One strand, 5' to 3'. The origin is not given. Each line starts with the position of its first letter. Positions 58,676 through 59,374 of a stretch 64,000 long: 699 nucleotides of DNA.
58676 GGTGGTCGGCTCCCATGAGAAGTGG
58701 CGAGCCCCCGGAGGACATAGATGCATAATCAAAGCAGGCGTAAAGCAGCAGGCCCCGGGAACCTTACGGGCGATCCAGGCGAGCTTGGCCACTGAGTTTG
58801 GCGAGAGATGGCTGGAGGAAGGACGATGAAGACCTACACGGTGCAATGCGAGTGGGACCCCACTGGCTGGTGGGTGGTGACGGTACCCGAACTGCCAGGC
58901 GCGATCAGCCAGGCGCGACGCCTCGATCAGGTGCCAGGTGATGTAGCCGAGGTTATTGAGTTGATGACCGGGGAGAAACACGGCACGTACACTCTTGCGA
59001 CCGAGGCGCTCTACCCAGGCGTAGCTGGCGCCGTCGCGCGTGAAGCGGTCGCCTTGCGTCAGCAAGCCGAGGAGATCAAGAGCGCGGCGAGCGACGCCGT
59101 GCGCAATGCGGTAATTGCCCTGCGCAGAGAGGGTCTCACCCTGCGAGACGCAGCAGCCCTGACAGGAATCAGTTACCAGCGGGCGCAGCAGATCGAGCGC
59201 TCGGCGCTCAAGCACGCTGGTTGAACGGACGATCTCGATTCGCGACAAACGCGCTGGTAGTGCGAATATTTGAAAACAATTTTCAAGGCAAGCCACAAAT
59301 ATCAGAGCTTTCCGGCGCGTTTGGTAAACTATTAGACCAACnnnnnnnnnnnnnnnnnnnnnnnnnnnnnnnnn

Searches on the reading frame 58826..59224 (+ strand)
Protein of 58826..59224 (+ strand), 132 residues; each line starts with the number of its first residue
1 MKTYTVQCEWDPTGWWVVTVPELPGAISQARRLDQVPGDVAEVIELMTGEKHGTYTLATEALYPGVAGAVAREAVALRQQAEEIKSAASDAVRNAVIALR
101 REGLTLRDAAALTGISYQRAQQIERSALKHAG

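Call 67: search_protein_families(library=pfam, proteins=[window:58826-59224:+], max_evalue=0.01)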
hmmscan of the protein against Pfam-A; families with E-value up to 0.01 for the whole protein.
window:58826-59224:+ (132 aa): 3 families
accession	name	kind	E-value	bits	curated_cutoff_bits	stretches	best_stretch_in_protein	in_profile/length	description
PF15919.11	HicB_lk_antitox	-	0.0002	21.9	27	1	4-47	1-44/123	HicB_like antitoxin of bacterial toxin-antitoxin system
PF04545.22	Sigma70_r4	-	0.00055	19.8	24.1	1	96-129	12-46/50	Sigma-70, region 4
PF13384.12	HTH_23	-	0.0026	18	24.6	1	93-123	7-37/50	Homeodomain-like domain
